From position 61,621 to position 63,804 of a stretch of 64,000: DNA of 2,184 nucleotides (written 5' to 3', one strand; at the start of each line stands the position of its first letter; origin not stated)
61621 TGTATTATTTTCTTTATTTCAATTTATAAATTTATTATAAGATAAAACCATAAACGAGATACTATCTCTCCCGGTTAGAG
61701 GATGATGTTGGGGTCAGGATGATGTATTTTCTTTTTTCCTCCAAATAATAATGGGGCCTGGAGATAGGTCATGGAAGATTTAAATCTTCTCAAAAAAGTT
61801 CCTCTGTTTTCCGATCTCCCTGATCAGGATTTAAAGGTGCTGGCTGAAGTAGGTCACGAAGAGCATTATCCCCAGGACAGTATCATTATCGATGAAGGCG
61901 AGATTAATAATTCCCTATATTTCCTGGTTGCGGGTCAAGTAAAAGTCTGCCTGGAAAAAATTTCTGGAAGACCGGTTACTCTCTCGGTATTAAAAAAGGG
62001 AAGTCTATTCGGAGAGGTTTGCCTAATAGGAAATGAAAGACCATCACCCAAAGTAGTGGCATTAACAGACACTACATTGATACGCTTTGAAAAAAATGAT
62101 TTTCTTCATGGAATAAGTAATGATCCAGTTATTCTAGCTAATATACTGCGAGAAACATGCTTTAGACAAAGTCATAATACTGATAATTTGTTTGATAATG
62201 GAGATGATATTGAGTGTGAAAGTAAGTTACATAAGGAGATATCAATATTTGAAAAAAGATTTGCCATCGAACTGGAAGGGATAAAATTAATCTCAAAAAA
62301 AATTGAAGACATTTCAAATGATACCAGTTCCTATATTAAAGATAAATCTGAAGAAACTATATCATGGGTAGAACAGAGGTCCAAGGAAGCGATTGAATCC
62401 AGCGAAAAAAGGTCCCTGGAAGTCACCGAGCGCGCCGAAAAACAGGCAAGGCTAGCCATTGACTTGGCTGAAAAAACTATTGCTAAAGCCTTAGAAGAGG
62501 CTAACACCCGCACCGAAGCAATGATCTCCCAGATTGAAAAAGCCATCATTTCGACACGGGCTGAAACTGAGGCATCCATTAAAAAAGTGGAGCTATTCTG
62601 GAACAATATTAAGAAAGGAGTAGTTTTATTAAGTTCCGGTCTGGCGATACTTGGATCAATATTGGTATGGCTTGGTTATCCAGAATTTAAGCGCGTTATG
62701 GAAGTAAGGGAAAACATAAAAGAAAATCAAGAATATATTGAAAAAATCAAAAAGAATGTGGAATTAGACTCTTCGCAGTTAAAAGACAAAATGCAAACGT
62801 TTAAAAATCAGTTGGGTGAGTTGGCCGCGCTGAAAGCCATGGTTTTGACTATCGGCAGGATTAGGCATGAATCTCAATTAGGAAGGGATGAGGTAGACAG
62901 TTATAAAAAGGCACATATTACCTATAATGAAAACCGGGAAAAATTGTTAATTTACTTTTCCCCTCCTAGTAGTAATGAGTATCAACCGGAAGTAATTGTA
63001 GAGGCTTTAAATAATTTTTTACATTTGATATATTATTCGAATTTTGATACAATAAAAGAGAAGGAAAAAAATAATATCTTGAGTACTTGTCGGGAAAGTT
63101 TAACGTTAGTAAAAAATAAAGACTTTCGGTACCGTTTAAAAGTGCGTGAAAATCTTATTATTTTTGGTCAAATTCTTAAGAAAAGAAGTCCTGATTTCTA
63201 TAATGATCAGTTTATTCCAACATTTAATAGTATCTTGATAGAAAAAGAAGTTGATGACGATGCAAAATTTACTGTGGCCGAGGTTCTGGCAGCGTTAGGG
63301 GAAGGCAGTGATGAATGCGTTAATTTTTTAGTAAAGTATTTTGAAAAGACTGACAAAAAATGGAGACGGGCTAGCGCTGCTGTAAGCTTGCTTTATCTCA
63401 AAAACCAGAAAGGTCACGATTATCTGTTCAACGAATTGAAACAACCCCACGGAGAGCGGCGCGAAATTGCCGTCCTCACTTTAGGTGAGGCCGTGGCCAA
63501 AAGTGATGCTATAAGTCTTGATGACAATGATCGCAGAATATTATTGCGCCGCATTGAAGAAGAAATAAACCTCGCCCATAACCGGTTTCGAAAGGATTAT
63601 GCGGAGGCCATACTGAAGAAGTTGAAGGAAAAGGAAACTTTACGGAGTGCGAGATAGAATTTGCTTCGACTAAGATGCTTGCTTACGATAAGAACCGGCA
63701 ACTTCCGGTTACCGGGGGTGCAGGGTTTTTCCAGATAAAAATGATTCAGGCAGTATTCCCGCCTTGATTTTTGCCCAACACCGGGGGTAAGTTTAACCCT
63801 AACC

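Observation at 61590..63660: Sharply AT-rich single-gene island splits the pentose-phosphate cluster and encodes a cNMP-binding, coiled-coil, TM and HEAT-like protein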

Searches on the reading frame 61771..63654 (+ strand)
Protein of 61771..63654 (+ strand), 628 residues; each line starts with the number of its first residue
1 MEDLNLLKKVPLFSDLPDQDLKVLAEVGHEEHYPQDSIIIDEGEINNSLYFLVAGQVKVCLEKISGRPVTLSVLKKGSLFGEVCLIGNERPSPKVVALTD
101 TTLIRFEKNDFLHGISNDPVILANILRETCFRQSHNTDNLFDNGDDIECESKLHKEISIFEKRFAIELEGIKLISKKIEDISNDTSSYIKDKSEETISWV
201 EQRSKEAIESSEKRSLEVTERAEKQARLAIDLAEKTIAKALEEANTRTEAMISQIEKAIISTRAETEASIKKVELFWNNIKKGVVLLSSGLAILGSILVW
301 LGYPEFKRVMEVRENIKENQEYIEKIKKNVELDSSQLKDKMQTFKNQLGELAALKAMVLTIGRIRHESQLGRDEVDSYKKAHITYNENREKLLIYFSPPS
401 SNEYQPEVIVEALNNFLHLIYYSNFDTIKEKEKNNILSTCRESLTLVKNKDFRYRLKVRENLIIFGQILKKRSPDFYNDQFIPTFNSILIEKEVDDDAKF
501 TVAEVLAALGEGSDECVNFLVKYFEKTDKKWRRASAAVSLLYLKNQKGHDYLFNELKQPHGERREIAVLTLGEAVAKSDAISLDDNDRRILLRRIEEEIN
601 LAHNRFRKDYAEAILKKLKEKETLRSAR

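Call 5: search_protein_families(library=pfam, proteins=[window:61771-63654:+], max_evalue=1)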
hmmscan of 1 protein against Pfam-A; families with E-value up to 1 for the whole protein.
window:61771-63654:+ (628 aa): 4 families
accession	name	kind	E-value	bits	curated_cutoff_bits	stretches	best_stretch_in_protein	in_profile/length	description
PF00027.35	cNMP_binding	-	2e-18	66.5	27.5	1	31-115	2-86/89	Cyclic nucleotide-binding domain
PF13646.12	HEAT_2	-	0.022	15.5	27.7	1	481-540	32-87/88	HEAT repeats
PF00430.23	ATP-synt_B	-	0.12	12.9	28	0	291-345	9-64/132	ATP synthase B/B' CF(0)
PF25450.1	Rab11-FIP3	-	0.82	10.4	31.9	0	194-274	20-99/125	Rab11-FIP3-like domain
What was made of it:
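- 61771..62175 (+): N-terminal CNB (cyclic-nucleotide-binding, CAP-type) domain, aa 1-135. Pfam PF00027, aa 31-115, E = 2e-18 (call 5).
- On Pycsar (PycC cyclase + CNB receptor): Pfam PF00027, E = 2e-18 (call 5).
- On CNB domain family (PF00027): 66.5 bits against a cut-off of 27.5 (call 5).
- On HEAT_2 / PBS-lyase HEAT-like repeats (PF13646): 15.5 bits against 27.7 (call 5).
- Closest known: PBS-lyase/HEAT_2 repeats. Different: X scores 15.5 bits against a threshold of 27.7 (call 5).
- Checked: Pfam cNMP_binding covers aa 31-115, E = 2e-18 (call 5). Pfam HEAT_2 is only sub-threshold (E = 0.022; call 5).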

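Call 6: search_protein_families(library=padloc, proteins=[window:61771-63654:+], max_evalue=1)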
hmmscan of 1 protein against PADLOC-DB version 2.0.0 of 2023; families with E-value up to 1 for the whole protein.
window:61771-63654:+ (628 aa): 5 families
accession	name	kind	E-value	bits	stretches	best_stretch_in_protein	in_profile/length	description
PDLC02371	PycTIR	-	3.9e-09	34.3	1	23-137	32-142/288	-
PDLC00731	Effector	-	5.4e-08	30.2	1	23-131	35-139/306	TIR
PDLC00732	Effector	-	1.6e-06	25.3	1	22-129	30-133/301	TIR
PDLC00730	Effector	-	0.0016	15.7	1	23-62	51-90/299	TIR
PDLC00599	ZorA1|ZorA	-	0.011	12.5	1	174-368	349-543/631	MotA/ExbB/TolQ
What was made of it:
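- On Pycsar (PycC cyclase + CNB receptor): The CNB part of PADLOC PycTIR matches at E = 4e-9 (call 6). No PADLOC PycTM model matches, and the TIR models match only in their CNB part (call 6).
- Closest known: Pycsar receptors PycTM / PycTIR. Same: The CNB domain of X matches PADLOC PycTIR models at E = 4e-9 (call 6).
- The CNB domain matches the CNB part of PycTIR models (E = 4e-9; call 6). No PADLOC PycTM or other effector model matches beyond the CNB domain (call 6).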

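Call 7: search_protein_families(library=ncbifam, proteins=[window:61771-63654:+], max_evalue=1)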
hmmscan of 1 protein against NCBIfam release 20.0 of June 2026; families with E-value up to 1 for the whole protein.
window:61771-63654:+ (628 aa): 10 families
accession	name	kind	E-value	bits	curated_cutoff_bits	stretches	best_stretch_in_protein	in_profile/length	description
NF008732.0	PRK11753.1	equivalog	9.1e-11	41.6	266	1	18-128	13-124/214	cAMP-activated global transcriptional regulator CRP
NF041163.2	encap_f2b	equivalog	8.5e-10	38.3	400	1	7-154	73-219/450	family 2B encapsulin nanocompartment shell protein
TIGR03896.1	cyc_nuc_ocin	subfamily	2.1e-09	37.2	161.05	1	6-120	138-253/317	bacteriocin-type transport-associated protein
NF006901.0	PRK09392.1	equivalog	1e-08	34.8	211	1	2-131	4-134/236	transcriptional activator FtrB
NF007707.0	PRK10402.1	subfamily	1.9e-06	27.7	180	1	31-137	34-140/226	transcriptional regulator YeiL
NF058543.1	ActPatMycb56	equivalog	0.0014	17.6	460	1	12-128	3-117/317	acetyltransferase Pat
TIGR03697.1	NtcA_cyano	equivalog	0.0019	18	244.95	1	42-130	7-97/193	global nitrogen regulator NtcA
NF050815.1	TransActFtrBCaul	equivalog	0.0046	16.2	300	1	3-78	7-81/251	transcriptional activator FtrB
NF010499.0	PRK13918.1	equivalog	0.027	14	274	1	33-101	17-83/205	CRP/FNR family transcriptional regulator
NF004411.0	PRK05759.1-2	equivalog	0.94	9.5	131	0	190-270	47-124/156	F0F1 ATP synthase subunit B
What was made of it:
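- On CRP/FNR transcription factors (the name given by a source): NCBIfam CRP-type models match only aa ~2-137, far below their cut-offs (calls 5, 7).
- Closest known: F-type ATP synthase b subunit. Same: Pfam ATP-synt_B and NCBIfam give only weak matches (E = 0.12 and 0.94; calls 5, 7).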

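Call 8: find_homologous_proteins(query=window:61771-63654:+)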
Query window:61771-63654:+ (628 aa): 14 proteins with E <= 0.001 among 8000 candidates.
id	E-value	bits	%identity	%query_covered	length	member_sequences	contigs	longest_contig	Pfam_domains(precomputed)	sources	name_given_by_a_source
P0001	0.0e+0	1362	100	100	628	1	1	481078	PF00027.36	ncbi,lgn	ncbi:MAG: cyclic nucleotide-binding domain-containing protein [Thermodesulfobacteriota bacterium]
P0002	4.0e-259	879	67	100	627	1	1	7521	PF00027.36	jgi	jgi:CRP-like cAMP-binding protein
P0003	2.3e-250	850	67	99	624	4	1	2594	PF00027.36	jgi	-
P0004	5.7e-250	849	66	100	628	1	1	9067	PF00027.36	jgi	jgi:CRP/FNR family transcriptional regulator, cyclic AMP receptor protein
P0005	9.7e-226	769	61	100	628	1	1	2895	PF00027.36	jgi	jgi:CRP-like cAMP-binding protein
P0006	6.5e-198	677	64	85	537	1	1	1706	-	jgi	-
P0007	2.2e-175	603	52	99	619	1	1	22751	PF00027.36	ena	-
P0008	4.2e-174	598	51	99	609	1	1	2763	PF00027.36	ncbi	-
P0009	1.0e-155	538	48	99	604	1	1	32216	PF00027.36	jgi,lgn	jgi:CRP-like cAMP-binding protein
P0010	4.5e-153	529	47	99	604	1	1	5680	PF00027.36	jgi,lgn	jgi:CRP/FNR family cyclic AMP-dependent transcriptional regulator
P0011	2.9e-152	526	48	99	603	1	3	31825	PF00027.36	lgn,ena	-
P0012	1.5e-142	494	44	99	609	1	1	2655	PF00027.36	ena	-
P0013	4.6e-10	57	32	21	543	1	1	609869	PF02492.26,PF00009.34,PF13545.13,PF03308.23,PF00027.36,PF00325.27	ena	-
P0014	5.4e-4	37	26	23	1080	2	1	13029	PF03219.21,PF00027.36,PF13646.13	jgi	jgi:ATP/ADP translocase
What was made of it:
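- Closest known: PKG/PKA-R/CRP-type cyclic-nucleotide-binding domains. Different: The label 'CRP/FNR family transcriptional regulator' given by a source (call 8) is wrong for this protein, because there is no HTH and the C-terminal half is TM plus solenoid.
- Closest known: PBS-lyase/HEAT_2 repeats. Same: CNB and HEAT-like repeats also occur together in P0014 (call 8).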

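Call 9: find_encoding_contigs(protein=window:61771-63654:+, flank=10000)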
Protein window:61771-63654:+ (628 aa): 1 contig read that carries it; 1 place shown.
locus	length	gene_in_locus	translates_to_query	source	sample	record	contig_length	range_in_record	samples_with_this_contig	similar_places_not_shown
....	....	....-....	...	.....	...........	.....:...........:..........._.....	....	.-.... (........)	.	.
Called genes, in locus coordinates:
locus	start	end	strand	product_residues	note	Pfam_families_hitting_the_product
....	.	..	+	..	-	?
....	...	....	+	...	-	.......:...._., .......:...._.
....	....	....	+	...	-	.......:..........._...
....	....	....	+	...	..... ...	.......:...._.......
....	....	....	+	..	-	?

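Call 10: find_encoding_contigs(protein=P0007, flank=10000, max_places=3)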
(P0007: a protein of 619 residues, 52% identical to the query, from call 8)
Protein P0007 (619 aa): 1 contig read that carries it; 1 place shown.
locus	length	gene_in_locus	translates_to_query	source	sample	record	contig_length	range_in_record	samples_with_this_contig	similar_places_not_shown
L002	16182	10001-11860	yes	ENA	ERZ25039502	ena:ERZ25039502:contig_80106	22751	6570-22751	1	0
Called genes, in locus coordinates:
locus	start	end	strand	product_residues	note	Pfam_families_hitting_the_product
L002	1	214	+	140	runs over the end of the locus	-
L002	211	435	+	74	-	-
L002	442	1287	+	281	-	PF17124:ThiJ_like, PF01965:DJ-1_PfpI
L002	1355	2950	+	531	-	PF02776:TPP_enzyme_N, PF00205:TPP_enzyme_M, PF02775:TPP_enzyme_C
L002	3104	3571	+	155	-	-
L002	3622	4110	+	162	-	PF12680:SnoaL_2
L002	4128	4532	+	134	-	PF07366:SnoaL (faint), PF12680:SnoaL_2, PF14534:DUF4440 (weak)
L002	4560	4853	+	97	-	PF01361:Tautomerase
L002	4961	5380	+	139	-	PF07366:SnoaL (weak), PF12680:SnoaL_2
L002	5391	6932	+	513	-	PF00732:GMC_oxred_N, PF00890:FAD_binding_2 (faint), PF05834:Lycopene_cycl (weak), PF05199:GMC_oxred_C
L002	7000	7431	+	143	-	PF00903:Glyoxalase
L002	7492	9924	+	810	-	PF02922:CBM_48 (weak), PF00128:Alpha-amylase, PF02806:Alpha-amylase_C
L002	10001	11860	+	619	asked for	PF00027:cNMP_binding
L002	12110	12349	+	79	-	PF00561:Abhydrolase_1 (weak)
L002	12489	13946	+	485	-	PF06863:DUF1254, PF06742:DUF1214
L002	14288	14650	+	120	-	-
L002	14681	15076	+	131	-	-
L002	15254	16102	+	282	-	PF07819:PGAP1 (faint), PF00561:Abhydrolase_1, PF00975:Thioesterase (weak), PF12146:Hydrolase_4, PF12697:Abhydrolase_6, PF03959:FSH1 (faint), PF01764:Lipase_3 (weak)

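Call 11: find_encoding_contigs(protein=P0009, flank=10000, max_places=3)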
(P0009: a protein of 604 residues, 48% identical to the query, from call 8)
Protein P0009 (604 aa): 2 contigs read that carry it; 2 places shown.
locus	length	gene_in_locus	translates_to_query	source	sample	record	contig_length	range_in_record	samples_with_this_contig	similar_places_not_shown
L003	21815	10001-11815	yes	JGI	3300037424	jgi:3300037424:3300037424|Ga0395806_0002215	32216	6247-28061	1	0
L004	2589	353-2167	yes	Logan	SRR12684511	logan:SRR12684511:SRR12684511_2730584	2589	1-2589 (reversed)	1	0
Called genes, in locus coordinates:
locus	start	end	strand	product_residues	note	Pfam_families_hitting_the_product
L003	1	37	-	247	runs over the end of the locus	PF00005:ABC_tran, PF13304:AAA_21 (weak)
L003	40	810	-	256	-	PF02405:MlaE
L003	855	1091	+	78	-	-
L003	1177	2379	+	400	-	PF00162:PGK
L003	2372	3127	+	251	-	PF00121:TIM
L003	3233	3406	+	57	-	PF04945:YHS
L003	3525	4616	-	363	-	PF00702:Hydrolase (faint)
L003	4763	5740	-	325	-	PF00294:PfkB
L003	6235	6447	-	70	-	-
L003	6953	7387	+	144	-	PF00011:HSP20, PF17886:ArsA_HSP20 (weak)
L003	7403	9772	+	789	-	PF02190:LON_substr_bdg, PF00004:AAA, PF07728:AAA_5, PF22667:Lon_lid, PF05362:Lon_C, PF13541:ChlI (weak)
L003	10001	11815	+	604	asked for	PF00027:cNMP_binding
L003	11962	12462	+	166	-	-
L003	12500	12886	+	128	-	PF09579:Spore_YtfJ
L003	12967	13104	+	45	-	-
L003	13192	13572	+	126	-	PF01648:ACPS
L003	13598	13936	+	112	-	PF06094:GGACT (faint)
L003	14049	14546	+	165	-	PF04945:YHS (faint)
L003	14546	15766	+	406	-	PF07143:AttH, PF17186:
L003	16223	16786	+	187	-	-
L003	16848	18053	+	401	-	-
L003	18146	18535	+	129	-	-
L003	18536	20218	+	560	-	PF00732:GMC_oxred_N, PF01266:DAO, PF05199:GMC_oxred_C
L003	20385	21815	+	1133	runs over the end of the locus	PF00732:GMC_oxred_N, PF00890:FAD_binding_2 (faint), PF01266:DAO, PF07992:Pyr_redox_2 (faint), PF05199:GMC_oxred_C, PF00561:Abhydrolase_1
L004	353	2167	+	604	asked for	PF00027:cNMP_binding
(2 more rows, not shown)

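Call 12: find_encoding_contigs(protein=P0011, flank=10000, max_places=3)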
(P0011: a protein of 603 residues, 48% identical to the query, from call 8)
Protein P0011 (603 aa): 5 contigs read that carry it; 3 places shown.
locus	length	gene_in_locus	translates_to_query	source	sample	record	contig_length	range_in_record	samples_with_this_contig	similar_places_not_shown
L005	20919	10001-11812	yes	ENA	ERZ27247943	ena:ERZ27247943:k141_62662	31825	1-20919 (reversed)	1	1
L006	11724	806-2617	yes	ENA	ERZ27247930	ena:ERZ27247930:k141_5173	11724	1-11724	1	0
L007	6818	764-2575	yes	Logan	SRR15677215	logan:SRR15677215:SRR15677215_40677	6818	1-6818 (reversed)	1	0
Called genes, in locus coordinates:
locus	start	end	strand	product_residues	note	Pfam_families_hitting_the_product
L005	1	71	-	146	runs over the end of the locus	PF02470:MlaD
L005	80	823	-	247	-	PF00005:ABC_tran, PF13304:AAA_21 (weak)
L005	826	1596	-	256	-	PF02405:MlaE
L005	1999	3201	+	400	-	PF00162:PGK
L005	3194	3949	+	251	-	PF00121:TIM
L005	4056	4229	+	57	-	PF04945:YHS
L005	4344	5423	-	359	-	PF00702:Hydrolase (faint)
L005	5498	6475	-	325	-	PF00294:PfkB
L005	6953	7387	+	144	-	PF00011:HSP20, PF17886:ArsA_HSP20 (weak)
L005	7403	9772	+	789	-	PF02190:LON_substr_bdg, PF00004:AAA, PF07728:AAA_5, PF22667:Lon_lid, PF05362:Lon_C, PF13541:ChlI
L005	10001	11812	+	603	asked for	PF00027:cNMP_binding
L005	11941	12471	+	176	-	-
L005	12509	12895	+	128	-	PF09579:Spore_YtfJ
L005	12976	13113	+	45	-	-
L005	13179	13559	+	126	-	PF01648:ACPS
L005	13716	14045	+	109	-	PF06094:GGACT (weak)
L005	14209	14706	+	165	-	PF04945:YHS (faint)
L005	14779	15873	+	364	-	PF07143:AttH, PF17186:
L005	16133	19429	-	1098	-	PF00672:HAMP, PF01590:GAF, PF13185:GAF_2, PF00989:PAS (faint), PF08447:PAS_3, PF08448:PAS_4, PF07730:HisKA_3, PF02518:HATPase_c, +2 more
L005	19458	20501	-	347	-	PF13379:NMT1_2, PF09084:NMT1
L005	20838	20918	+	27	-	?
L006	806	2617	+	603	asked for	PF00027:cNMP_binding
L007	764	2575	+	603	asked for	PF00027:cNMP_binding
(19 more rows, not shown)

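Call 13: find_encoding_contigs(protein=P0004, flank=10000, max_places=3)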
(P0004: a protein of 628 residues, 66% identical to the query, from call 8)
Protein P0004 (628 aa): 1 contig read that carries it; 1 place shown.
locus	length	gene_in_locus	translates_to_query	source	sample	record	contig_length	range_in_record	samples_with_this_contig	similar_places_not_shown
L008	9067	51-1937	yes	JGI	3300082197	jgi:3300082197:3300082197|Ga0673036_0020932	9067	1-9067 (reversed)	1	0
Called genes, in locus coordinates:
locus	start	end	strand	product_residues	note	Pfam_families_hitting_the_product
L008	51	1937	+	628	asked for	PF00027:cNMP_binding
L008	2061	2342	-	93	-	PF03992:ABM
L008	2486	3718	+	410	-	PF01966:HD, PF13286:HD_assoc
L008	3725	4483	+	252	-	PF03372:Exo_endo_phos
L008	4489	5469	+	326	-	PF03734:YkuD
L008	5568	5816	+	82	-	-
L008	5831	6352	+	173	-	-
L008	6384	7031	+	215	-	PF00753:Lactamase_B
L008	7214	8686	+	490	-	PF08448:PAS_4 (weak), PF13188:PAS_8 (faint), PF00989:PAS, PF13426:PAS_9, PF00512:HisKA, PF02518:HATPase_c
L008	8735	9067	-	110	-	?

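Call 16: find_encoding_contigs(protein=P0002, flank=10000, max_places=3)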
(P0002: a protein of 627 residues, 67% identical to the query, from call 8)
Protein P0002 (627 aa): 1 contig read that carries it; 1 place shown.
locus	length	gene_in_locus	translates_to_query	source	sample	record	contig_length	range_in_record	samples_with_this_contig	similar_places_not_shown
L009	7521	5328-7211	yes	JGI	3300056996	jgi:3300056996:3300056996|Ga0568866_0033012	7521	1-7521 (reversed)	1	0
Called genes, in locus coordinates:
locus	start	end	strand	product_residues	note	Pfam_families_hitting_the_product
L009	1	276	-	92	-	?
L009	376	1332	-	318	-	PF00696:AA_kinase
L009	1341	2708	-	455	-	PF00004:AAA (weak), PF07728:AAA_5 (faint), PF00004:AAA, PF07724:AAA_2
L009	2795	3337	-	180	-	PF00227:Proteasome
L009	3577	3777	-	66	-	-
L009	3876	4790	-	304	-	PF02899:Phage_int_SAM_1, PF13495:Phage_int_SAM_4 (weak), PF00589:Phage_integrase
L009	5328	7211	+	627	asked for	PF00027:cNMP_binding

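Call 17: find_encoding_contigs(protein=P0010, flank=10000, max_places=3)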
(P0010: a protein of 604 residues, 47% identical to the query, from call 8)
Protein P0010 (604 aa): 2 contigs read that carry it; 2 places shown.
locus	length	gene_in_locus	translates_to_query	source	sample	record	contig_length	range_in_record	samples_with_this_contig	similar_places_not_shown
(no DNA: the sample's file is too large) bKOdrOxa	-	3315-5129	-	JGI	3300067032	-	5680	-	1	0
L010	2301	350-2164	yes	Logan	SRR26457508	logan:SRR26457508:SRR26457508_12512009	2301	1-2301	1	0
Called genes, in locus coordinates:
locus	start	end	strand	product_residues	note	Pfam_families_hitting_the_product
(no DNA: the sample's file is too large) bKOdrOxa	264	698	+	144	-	PF00011:HSP20, PF17886:ArsA_HSP20 (weak)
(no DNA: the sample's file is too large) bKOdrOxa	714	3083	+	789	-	PF02190:LON_substr_bdg, PF00004:AAA, PF07728:AAA_5, PF22667:Lon_lid, PF05362:Lon_C, PF13541:ChlI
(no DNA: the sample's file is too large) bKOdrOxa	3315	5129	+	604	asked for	PF00027:cNMP_binding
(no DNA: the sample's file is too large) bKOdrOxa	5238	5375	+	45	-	-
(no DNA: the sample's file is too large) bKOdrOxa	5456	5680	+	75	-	?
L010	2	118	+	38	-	?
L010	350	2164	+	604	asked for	PF00027:cNMP_binding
